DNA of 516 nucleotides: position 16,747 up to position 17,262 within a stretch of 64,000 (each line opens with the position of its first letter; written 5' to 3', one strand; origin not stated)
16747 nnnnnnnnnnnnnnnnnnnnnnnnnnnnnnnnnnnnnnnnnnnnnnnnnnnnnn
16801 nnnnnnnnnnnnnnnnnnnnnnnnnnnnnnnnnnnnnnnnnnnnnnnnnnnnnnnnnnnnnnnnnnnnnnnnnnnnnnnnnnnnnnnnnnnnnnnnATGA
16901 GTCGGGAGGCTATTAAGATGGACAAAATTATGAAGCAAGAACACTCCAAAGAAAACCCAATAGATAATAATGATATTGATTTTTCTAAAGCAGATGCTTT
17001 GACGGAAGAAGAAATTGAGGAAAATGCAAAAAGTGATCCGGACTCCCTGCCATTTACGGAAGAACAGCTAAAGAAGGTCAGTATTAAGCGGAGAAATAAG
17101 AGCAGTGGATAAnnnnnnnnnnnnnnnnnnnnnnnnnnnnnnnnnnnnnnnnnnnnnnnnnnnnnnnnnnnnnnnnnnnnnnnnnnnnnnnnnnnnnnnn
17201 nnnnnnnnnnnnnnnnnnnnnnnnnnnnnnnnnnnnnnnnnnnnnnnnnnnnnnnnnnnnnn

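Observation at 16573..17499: AT-rich BrnT toxin module with two tandem RHH-less BrnA-like ORFs inserted between miaA and hfq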

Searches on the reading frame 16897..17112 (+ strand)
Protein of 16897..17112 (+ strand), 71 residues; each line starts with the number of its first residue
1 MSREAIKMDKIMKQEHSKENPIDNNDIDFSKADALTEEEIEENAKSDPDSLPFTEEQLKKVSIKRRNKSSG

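Call 4: search_protein_families(library=pfam, proteins=[window:16897-17112:+], max_evalue=10)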
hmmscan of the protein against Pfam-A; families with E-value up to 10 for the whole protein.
window:16897-17112:+ (71 aa): 0 families

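Call 5: search_protein_families(library=ncbifam, proteins=[window:16897-17112:+], max_evalue=10)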
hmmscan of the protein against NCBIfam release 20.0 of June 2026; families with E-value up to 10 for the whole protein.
window:16897-17112:+ (71 aa): 0 families

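Call 6: find_homologous_proteins(query=window:16897-17112:+, max_evalue=0.01)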
Query window:16897-17112:+ (71 aa): 20 proteins with E <= 0.01 among 21 candidates.
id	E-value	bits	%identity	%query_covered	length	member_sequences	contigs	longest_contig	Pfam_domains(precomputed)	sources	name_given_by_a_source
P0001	1.7e-28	115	91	90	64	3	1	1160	-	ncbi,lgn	-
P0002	2.4e-23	99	84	80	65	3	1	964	-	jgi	jgi:hypothetical protein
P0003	1.5e-22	96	78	89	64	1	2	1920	-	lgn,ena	-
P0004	1.7e-22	96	80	83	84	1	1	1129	-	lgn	-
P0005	2.1e-22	96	73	89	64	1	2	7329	-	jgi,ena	-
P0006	2.9e-22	96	73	89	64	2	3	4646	-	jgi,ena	-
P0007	6.4e-22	94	75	89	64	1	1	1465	-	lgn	-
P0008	6.8e-22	94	76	83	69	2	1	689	-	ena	-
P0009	7.2e-22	94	78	85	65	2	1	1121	-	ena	-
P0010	2.8e-21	92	77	85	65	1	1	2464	-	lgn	-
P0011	3.9e-21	92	73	89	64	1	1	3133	-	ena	-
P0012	4.3e-21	92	73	85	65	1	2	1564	-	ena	-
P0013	9.2e-21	91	72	86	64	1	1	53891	-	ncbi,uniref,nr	ncbi:hypothetical protein MO867_07375 [Microbulbifer sp. OS29]|uniref:YfhD-like protein n=1 Tax=Micr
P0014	1.3e-20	90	80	69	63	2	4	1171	-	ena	-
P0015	3.4e-20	89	71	89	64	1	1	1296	-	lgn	-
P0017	1.9e-5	43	59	58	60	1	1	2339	-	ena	-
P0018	1.7e-3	37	63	49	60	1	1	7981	-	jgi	-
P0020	3.6e-3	36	65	48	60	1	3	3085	-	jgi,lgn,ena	-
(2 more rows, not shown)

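Call 11: find_encoding_contigs(protein=P0013, flank=5000, max_places=4)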
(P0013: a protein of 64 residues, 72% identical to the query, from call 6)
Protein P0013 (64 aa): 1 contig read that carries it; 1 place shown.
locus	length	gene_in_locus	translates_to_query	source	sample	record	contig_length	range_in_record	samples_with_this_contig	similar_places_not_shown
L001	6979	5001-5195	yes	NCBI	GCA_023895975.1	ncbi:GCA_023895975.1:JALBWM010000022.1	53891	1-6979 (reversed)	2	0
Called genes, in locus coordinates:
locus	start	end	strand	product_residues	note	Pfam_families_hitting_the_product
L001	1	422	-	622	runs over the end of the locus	PF13721:SecD-TM1, PF07549:Sec_GG (faint), PF21760:SecD_1st, PF22599:SecDF_P1_head, PF02355:SecD_SecF_C, PF03176:MMPL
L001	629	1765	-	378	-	PF01702:TGT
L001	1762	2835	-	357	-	PF02547:Queuosine_synth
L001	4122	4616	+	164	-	-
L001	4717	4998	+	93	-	PF04365:BrnT_toxin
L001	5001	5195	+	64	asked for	-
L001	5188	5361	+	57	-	-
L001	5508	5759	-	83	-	-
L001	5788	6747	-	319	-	-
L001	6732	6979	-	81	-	?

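Call 12: find_encoding_contigs(protein=P0005, flank=5000, max_places=4)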
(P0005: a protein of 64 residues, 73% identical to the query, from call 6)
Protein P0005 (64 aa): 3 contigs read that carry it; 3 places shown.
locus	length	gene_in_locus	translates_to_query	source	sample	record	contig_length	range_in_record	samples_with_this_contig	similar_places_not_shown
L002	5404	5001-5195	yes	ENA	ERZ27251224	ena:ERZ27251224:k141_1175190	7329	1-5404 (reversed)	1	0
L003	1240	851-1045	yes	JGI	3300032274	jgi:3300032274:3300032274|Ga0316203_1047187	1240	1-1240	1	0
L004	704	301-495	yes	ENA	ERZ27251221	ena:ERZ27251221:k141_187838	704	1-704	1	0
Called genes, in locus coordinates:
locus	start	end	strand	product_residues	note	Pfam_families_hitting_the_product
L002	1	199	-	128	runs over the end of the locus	-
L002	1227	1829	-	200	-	PF00300:His_Phos_1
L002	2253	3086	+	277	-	PF01135:PCMT, PF01209:Ubie_methyltran, PF05175:MTS (weak), PF13489:Methyltransf_23, PF13847:Methyltransf_31, PF08241:Methyltransf_11, PF08242:Methyltransf_12, PF13649:Methyltransf_25, +1 more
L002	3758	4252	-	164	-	PF00300:His_Phos_1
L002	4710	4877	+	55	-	PF04365:BrnT_toxin (weak)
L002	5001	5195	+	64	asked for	-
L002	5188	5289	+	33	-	-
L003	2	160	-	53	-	?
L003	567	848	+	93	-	PF04365:BrnT_toxin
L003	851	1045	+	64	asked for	-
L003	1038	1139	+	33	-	-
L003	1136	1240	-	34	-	?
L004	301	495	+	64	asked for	-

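Call 28: search_protein_representatives(alignment_id=A3)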
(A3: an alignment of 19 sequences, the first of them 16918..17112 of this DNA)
Query: 19 sequences, 64 profile positions. Proteins with E-value up to 0.001 (for the whole library): 512; up to 1e-10: 13; up to 1e-30: 0. The best 150 are listed.
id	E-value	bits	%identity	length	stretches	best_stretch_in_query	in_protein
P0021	1.9e-27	111.0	-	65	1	2-64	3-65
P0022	3.5e-20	87.8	-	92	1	16-64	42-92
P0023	6.1e-19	83.8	-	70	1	1-63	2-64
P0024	3.1e-15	72.0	-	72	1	8-59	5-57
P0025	8.1e-15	70.6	-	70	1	2-60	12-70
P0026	8.3e-14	67.4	-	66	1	4-57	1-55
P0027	1.6e-13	66.5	-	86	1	4-62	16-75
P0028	2.6e-13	65.8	-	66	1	12-62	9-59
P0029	1.8e-12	63.1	-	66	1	4-62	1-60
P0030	2.9e-12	62.4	-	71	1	7-63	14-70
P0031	1.1e-11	60.6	-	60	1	5-61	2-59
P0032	5.8e-11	58.3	-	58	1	7-60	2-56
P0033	6.4e-11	58.1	-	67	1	4-59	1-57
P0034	1.5e-10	57.0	-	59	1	7-62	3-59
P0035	3.9e-10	55.6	-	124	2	9-62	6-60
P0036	4.0e-10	55.6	-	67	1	1-62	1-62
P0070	3.1e-08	49.5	-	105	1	4-55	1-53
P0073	3.7e-08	49.3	-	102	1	4-61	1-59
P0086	1.2e-07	47.6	-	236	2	10-58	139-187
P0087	1.3e-07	47.5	-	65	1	17-58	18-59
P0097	2.6e-07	46.6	-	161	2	9-52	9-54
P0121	9.1e-07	44.8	-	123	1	23-57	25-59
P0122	9.9e-07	44.7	-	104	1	16-51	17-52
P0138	1.8e-06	43.9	-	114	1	12-59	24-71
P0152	2.9e-06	43.2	-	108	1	21-55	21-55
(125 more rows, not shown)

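Call 30: search_protein_families(library=pfam, proteins=[P0070, P0073, P0122, P0138, P0152, P0036, P0028, P0087, P0121, P0023], max_evalue=1)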
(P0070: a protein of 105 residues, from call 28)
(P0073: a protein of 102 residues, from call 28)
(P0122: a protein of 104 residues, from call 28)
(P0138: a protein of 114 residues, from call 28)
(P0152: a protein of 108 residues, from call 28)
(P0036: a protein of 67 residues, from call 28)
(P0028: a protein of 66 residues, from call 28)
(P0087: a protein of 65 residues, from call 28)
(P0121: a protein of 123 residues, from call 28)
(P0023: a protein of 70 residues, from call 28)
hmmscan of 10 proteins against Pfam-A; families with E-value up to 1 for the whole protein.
P0070 (105 aa): 2 families
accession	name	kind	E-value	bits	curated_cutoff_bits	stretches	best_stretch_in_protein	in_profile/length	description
PF14384.12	BrnA_antitoxin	-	1e-17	64.7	26.1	1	40-102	1-68/68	BrnA antitoxin of type II toxin-antitoxin system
PF23884.1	DUF7237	-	0.025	15.3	27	1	50-102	21-74/77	Family of unknown function (DUF7237)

P0073 (102 aa): 1 family
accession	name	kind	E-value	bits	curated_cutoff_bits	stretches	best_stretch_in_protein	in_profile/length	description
PF14384.12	BrnA_antitoxin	-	1.3e-11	45.1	26.1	1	38-96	23-67/68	BrnA antitoxin of type II toxin-antitoxin system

P0122 (104 aa): 1 family
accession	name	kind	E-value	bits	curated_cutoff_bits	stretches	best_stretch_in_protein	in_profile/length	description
PF14384.12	BrnA_antitoxin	-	8.2e-19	68.2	26.1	1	43-97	1-68/68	BrnA antitoxin of type II toxin-antitoxin system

P0138 (114 aa): 1 family
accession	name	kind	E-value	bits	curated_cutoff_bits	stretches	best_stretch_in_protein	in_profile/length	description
PF14384.12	BrnA_antitoxin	-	5.6e-20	71.9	26.1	1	54-112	1-68/68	BrnA antitoxin of type II toxin-antitoxin system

P0152 (108 aa): 1 family
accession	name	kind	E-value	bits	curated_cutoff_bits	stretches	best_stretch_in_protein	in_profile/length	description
PF14384.12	BrnA_antitoxin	-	8e-17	61.8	26.1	1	42-98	1-68/68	BrnA antitoxin of type II toxin-antitoxin system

P0036 (67 aa): 2 families
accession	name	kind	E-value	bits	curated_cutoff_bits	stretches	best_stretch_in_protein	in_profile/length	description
PF03495.19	Binary_toxB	-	0.048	14.3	25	1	14-38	49-73/78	Clostridial binary toxin B/anthrax toxin PA Ca-binding domain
PF04328.18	Sel_put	-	0.054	14.1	25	1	33-55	26-48/61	Selenoprotein, putative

P0028 (66 aa): 1 family
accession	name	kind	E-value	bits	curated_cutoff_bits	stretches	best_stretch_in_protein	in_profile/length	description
PF22771.1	ToxA_barrel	-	0.068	14.1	27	1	24-64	10-49/89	Dermonecrotic toxin, barrel-like domain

P0087 (65 aa): 1 family
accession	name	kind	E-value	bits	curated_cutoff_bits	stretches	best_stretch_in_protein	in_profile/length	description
PF14033.12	DUF4246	-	0.0016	18.1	26.7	1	6-61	250-303/401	Protein of unknown function (DUF4246)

P0121 (123 aa): 4 families
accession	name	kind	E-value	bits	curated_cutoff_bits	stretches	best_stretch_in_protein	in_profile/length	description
PF01381.28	HTH_3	-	2.9e-06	27.6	23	1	62-99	1-38/55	Helix-turn-helix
PF15731.11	MqsA_antitoxin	-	3.7e-05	24.3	30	1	60-115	72-127/131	Antitoxin component of bacterial toxin-antitoxin system, MqsA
PF13560.12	HTH_31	-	0.0013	19.4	27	1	63-113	7-59/64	Helix-turn-helix domain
PF20432.4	Xre-like-HTH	-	0.0068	17.1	25.8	1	61-94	14-46/63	Antitoxin Xre-like helix-turn-helix domain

P0023 (70 aa): 0 families
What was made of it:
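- On BrnA antitoxin (PF14384 / COG3514 / COG5304): In true members the model covers the DPD motif plus the RHH (call 30).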

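Call 32: find_encoding_contigs(protein=P0018, flank=3000, max_places=3)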
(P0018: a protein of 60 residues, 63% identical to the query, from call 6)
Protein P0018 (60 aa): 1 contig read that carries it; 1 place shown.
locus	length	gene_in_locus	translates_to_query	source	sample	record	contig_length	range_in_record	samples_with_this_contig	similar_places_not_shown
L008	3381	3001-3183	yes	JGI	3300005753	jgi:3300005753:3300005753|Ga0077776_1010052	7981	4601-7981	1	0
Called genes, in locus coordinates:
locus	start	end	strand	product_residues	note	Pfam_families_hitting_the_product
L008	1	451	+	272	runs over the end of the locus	PF00497:SBP_bac_3, PF10613:Lig_chan-Glu_bd (faint)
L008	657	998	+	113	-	PF03724:META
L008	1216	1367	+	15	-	-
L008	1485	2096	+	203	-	PF04002:RadC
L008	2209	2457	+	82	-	-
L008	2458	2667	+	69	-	-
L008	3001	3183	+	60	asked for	-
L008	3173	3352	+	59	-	-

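Call 34: find_related_loci(query=A3, collection=metagenome_contigs, flank=2500)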
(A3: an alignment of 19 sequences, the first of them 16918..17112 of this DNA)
Query A3 (64 aa) in metagenome_contigs; peptide patterns used: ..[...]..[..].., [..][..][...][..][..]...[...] (x = any residue, [..] = any of these).
600 stretches matched a pattern (row limit reached: there are more); 2 encode a relative of the query (tblastn E <= 1e-3); 2 distinct loci.
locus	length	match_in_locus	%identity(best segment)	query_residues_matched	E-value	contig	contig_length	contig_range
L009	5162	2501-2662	46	9-62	8e-9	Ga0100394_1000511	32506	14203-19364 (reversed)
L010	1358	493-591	55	21-53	7e-8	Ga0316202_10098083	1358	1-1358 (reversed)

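Call 51: search_solved_structures(query=A3, max_evalue=10, show_alignments=3)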
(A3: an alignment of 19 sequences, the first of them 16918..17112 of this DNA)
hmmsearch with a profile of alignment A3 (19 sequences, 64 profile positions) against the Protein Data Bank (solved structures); distinct sequences matched with E-value up to 10: 8.
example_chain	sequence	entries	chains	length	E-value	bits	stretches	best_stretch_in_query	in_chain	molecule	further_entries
2ppx_A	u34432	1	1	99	0.0068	19.6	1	27-52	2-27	Uncharacterized protein Atu1735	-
1no1_A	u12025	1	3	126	0.013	18.6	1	31-55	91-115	replisome organizer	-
3kap_A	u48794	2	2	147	0.2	14.8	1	33-54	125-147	Flavodoxin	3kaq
4xpm_A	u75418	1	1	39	0.62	13.3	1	41-56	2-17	Protein MEH1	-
3jag_SS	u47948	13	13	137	1.9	11.7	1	16-35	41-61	uS13 | Ribosomal protein uS13 | 40S ribosomal protein S18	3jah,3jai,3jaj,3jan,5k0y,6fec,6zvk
6gz3_BS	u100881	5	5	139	2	11.7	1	16-35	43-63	ribosomal protein uS13 | 40S ribosomal protein S18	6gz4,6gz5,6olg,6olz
6yan_U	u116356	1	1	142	2.1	11.6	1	16-35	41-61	40S ribosomal protein uS13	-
7e5w_A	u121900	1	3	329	4.6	10.5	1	10-39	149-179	Catabolite control protein A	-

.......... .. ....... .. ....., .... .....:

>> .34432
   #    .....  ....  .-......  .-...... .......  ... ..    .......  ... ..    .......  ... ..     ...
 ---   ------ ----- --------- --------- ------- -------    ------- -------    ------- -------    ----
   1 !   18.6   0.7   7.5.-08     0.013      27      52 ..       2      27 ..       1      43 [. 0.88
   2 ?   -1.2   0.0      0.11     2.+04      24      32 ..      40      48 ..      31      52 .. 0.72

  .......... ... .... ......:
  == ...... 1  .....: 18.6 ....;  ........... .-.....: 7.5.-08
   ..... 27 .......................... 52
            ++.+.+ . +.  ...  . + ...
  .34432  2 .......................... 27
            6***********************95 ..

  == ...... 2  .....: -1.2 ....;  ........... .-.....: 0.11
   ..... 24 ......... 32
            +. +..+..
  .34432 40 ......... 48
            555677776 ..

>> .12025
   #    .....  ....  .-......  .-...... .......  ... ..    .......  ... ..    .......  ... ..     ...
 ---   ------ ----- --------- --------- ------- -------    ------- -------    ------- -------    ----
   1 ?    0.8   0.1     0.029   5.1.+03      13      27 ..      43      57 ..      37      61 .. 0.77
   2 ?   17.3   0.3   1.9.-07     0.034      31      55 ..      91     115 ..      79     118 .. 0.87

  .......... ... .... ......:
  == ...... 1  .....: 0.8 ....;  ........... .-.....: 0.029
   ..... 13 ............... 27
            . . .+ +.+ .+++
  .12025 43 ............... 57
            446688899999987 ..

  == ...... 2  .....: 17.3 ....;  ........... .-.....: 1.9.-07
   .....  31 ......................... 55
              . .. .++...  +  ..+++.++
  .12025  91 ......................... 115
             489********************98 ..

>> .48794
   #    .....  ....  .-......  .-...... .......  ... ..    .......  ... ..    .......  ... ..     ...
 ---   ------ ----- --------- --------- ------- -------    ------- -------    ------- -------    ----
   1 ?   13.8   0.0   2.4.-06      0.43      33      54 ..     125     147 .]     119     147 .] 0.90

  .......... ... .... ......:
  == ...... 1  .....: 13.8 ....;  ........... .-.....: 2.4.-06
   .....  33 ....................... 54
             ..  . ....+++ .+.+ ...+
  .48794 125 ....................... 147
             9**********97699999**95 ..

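Call 54: search_dna_similar(query=window:16918-17112:+, collection=plasmids, mode=protein, max_evalue=0.001, max_rows=25)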
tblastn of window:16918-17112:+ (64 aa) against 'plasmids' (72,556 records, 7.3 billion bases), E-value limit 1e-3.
No match.

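Call 55: search_dna_similar(query=window:16918-17112:+, collection=phages, mode=protein, max_evalue=0.001, max_rows=25)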
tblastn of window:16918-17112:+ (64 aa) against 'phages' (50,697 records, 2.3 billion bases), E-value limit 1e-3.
No match.

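Call 73: predict_structure(alignment_id=A3)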
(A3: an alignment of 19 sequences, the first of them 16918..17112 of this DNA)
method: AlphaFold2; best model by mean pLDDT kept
length: 64 residues; sequences in the alignment: 19
mean_pLDDT: 71.8   pTM: 0.25
mean pLDDT of the five models: 71.8, 70.0, 64.9, 63.9, 63.7
residues with pLDDT >= 90: 0; 70-90: 45; 50-70: 17; < 50: 2
segments of 3 or more residues with pLDDT < 50: none
pLDDT, mean of each block of 10 residues (from residue 1): 67 76 75 79 79 63 48
secondary structure, 60 per line:
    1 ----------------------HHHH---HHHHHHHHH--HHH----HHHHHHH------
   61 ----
elements in order: H23-26 H30-38 H48-54

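Call 79: search_solved_structures(query=A6, max_evalue=10, show_alignments=3)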
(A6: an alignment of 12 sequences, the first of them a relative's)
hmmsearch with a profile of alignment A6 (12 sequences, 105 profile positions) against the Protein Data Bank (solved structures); distinct sequences matched with E-value up to 10: 6.
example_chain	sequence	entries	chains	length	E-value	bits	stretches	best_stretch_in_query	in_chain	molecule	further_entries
2ppx_A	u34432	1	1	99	6.9e-06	29.4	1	27-58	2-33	Uncharacterized protein Atu1735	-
1uix_A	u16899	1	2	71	0.23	14.9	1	11-57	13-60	Rho-associated kinase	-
7ms2_A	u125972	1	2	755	0.6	13.5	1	23-88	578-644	Thermostable beta-glucosidase B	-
5zrx_A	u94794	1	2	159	0.78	13.2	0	15-44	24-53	Phosphatidylinositol 3,4,5-trisphosphate 5-phosphatase 2,Ephrin type-A receptor 2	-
1no1_A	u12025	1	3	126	0.86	13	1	30-57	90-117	replisome organizer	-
7unr_p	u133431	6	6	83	1.7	12.1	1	64-101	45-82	30S ribosomal protein S16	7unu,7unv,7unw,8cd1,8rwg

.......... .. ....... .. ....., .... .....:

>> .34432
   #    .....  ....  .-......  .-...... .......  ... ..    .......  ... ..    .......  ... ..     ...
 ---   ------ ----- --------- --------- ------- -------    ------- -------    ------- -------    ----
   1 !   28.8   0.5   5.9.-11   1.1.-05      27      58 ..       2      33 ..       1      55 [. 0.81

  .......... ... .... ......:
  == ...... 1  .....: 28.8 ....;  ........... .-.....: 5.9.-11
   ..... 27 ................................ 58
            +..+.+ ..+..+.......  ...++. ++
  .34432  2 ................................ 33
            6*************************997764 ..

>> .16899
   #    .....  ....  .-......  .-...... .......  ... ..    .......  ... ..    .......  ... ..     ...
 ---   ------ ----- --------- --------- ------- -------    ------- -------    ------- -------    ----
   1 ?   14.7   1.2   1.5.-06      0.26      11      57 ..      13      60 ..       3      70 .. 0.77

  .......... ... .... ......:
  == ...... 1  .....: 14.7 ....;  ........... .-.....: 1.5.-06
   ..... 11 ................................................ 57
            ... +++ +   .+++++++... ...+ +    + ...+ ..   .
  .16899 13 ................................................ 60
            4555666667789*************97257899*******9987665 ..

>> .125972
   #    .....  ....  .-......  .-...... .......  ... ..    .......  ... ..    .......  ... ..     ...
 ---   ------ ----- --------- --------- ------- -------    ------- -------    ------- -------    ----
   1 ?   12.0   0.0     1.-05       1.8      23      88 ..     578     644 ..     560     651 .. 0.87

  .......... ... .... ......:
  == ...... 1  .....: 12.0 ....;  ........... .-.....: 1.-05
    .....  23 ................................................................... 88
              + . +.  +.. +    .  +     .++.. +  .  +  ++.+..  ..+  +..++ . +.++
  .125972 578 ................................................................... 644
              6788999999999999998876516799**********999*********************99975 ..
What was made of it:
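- Closest known: BrnA N-terminal module fused to an XRE-type HTH. Same: The N-terminal motif is the same (calls 28, 30, 51, 79).
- Tried and rejected: The PDB profile searches for a solved BrnA N-terminal module found only the first ~30 residues of 2PPX (calls 51, 79).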

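Call 82: search_protein_families(library=pfam, alignment_id=A8, max_evalue=0.001)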
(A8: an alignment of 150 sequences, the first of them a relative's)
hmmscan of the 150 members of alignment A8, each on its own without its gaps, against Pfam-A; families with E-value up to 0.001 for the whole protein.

A. member 1, P0021 (65 aa): 0 families

B. families by the number of members that match (of 150 scanned): 8 families
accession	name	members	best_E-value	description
PF01381.28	HTH_3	15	2.1e-08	Helix-turn-helix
PF14384.12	BrnA_antitoxin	10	5.6e-20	BrnA antitoxin of type II toxin-antitoxin system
PF13560.12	HTH_31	7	5e-08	Helix-turn-helix domain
PF15731.11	MqsA_antitoxin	5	1.3e-05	Antitoxin component of bacterial toxin-antitoxin system, MqsA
PF13744.12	HTH_37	1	1.2e-16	Helix-turn-helix domain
PF00698.26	Acyl_transf_1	1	4e-13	Acyl transferase domain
PF03601.19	Cons_hypoth698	1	0.00038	Conserved hypothetical protein 698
PF11226.13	DUF3022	1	0.0004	Protein of unknown function (DUF3022)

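Call 86: search_protein_families(library=padloc, proteins=[window:16918-17112:+], max_evalue=1)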
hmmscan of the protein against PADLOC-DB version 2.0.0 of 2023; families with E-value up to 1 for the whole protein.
window:16918-17112:+ (64 aa): 0 families

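Call 87: search_protein_families(library=phrogs, proteins=[window:16918-17112:+], max_evalue=1)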
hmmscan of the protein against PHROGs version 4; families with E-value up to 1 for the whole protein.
window:16918-17112:+ (64 aa): 1 family
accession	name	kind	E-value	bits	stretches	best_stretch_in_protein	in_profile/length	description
phrog_12833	-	unknown function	0.1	13.2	1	9-54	7-53/187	-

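Call 89: find_encoding_contigs(protein=P0020, flank=2500, max_places=3)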
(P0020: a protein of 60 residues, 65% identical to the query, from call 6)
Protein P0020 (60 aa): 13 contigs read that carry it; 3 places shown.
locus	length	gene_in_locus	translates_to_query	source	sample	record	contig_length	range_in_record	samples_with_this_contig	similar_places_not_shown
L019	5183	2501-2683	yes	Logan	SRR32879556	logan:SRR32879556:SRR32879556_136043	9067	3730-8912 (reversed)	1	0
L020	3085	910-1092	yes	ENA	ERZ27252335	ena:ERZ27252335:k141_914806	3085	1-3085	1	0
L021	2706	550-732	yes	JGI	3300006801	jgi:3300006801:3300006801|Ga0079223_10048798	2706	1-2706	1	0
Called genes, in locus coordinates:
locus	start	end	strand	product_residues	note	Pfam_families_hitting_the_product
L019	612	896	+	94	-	-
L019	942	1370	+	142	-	-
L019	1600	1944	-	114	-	-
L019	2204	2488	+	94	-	PF04365:BrnT_toxin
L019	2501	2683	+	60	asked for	-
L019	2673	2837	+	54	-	-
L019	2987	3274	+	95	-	-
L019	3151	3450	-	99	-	PF05016:ParE_toxin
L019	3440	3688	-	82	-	PF02604:PhdYeFM_antitox (weak)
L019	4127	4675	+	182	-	-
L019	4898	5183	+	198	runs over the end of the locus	PF00959:Phage_lysozyme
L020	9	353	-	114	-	-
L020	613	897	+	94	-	PF04365:BrnT_toxin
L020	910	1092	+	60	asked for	-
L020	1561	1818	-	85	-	PF05016:ParE_toxin (weak)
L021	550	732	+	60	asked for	-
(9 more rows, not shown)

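Call 90: find_encoding_contigs(protein=P0017, flank=2500, max_places=3)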
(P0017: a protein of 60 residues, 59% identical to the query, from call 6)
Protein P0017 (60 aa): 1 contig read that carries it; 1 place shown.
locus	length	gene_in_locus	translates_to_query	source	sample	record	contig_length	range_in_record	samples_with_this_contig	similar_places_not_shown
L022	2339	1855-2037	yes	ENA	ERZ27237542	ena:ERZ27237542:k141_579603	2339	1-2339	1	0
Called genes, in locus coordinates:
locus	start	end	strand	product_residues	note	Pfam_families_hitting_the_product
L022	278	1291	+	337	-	PF08874:DUF1835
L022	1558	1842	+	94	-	PF04365:BrnT_toxin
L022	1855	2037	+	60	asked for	-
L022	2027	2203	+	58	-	-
